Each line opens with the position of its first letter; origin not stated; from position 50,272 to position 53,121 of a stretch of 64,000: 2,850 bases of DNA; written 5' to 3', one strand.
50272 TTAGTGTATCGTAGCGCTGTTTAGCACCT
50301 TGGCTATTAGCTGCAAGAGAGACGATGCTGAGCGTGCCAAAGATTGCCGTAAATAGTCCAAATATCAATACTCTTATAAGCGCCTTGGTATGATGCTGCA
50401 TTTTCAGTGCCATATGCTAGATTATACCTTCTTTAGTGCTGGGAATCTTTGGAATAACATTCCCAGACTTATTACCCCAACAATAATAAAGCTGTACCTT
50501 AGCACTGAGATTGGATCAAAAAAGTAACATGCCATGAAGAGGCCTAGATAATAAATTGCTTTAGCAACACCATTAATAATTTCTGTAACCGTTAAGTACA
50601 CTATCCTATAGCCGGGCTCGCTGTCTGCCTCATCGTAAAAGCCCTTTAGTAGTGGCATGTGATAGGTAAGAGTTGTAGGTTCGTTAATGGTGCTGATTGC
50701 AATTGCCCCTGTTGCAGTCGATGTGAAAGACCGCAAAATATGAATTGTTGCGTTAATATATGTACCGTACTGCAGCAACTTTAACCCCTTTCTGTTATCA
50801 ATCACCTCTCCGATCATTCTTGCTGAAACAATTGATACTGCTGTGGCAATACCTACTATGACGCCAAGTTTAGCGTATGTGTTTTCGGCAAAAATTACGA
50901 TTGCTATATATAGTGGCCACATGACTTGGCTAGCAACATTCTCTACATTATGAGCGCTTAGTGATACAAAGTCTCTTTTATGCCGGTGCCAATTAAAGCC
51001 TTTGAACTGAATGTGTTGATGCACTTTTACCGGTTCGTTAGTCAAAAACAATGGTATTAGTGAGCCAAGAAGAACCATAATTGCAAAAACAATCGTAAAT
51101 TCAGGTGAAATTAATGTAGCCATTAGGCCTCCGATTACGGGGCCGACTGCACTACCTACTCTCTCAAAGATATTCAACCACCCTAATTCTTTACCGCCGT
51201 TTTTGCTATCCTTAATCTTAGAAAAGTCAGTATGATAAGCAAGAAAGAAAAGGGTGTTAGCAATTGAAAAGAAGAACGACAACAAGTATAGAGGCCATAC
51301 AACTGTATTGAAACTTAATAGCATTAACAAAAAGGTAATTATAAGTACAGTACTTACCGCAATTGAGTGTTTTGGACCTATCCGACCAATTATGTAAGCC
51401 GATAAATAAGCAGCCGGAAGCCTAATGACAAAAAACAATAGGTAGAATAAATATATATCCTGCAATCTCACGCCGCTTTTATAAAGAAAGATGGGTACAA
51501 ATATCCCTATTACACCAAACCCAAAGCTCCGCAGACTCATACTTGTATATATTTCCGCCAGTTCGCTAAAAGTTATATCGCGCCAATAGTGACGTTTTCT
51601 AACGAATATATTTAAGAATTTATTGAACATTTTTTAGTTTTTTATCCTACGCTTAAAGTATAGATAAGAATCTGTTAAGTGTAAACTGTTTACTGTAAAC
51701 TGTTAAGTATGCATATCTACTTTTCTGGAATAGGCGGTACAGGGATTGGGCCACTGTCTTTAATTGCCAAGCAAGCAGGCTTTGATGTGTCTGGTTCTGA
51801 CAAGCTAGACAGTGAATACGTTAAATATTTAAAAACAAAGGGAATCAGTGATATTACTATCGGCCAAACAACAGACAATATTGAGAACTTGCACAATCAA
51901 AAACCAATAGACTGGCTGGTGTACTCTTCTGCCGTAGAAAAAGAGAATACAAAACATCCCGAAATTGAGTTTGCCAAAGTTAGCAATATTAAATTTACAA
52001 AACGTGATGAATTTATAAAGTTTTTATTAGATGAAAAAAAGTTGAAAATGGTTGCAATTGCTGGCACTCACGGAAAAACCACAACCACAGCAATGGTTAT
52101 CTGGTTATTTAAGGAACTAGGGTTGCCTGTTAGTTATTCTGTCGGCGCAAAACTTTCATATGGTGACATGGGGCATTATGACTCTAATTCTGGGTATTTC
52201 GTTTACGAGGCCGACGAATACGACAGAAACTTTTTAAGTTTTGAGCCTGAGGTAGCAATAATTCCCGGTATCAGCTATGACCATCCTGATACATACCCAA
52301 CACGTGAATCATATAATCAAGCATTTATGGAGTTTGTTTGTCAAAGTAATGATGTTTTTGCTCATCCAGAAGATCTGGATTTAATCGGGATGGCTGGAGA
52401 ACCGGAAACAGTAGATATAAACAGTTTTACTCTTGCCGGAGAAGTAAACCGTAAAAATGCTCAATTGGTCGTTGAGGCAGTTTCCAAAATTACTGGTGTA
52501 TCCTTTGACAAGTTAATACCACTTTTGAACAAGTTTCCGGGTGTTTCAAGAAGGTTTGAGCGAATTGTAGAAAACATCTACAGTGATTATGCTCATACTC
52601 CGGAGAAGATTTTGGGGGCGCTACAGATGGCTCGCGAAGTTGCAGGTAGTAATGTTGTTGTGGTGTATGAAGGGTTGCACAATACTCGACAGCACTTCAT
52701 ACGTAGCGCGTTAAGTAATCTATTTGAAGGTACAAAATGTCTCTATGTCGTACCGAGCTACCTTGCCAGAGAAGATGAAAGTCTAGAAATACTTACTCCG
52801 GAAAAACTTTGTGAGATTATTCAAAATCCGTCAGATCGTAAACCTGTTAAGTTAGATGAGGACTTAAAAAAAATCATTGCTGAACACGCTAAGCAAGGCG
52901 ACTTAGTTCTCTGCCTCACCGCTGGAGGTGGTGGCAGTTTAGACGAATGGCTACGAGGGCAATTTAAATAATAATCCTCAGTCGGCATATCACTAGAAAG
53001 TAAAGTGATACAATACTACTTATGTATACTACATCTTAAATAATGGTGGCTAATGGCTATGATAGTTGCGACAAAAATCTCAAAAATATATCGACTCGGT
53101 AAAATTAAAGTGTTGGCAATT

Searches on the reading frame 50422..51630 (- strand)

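Call 25: search_protein_families(library=pfam, proteins=[window:50422-51630:-])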
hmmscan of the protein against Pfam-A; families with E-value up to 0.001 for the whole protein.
window:50422-51630:- (402 aa): 2 families
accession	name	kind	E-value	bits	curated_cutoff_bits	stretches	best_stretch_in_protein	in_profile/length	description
PF07690.21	MFS_1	-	2.3e-15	56.8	33.4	1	30-284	4-271/347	Major Facilitator Superfamily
PF12832.13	MFS_1_like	-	0.00077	19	25.2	0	25-179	215-370/373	MFS_1 like family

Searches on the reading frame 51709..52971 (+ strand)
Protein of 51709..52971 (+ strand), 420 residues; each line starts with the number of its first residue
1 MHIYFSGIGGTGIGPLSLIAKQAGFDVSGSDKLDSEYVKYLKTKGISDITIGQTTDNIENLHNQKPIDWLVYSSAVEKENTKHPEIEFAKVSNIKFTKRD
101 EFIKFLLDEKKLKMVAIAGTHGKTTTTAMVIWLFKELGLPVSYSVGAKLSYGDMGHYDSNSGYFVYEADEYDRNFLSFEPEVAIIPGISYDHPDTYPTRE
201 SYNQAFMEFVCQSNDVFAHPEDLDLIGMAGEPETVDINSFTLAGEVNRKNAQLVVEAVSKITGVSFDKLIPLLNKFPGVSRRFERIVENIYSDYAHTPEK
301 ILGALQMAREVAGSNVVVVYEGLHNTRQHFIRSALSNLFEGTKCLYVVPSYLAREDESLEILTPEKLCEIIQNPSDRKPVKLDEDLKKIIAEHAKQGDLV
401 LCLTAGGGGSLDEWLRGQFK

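Call 25: search_protein_families(library=pfam, proteins=[window:51709-52971:+])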
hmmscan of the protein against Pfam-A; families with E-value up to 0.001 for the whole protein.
window:51709-52971:+ (420 aa): 3 families
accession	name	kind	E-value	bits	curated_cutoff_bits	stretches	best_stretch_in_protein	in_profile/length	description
PF01225.30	Mur_ligase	-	9.1e-15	55.2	21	1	2-109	1-93/95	Mur ligase family, catalytic domain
PF08245.18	Mur_ligase_M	-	2.6e-10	41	24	1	117-214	1-114/200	Mur ligase middle domain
PF02875.26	Mur_ligase_C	-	2.9e-09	38.3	28.4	1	281-405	1-126/127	Mur ligase, glutamate ligase domain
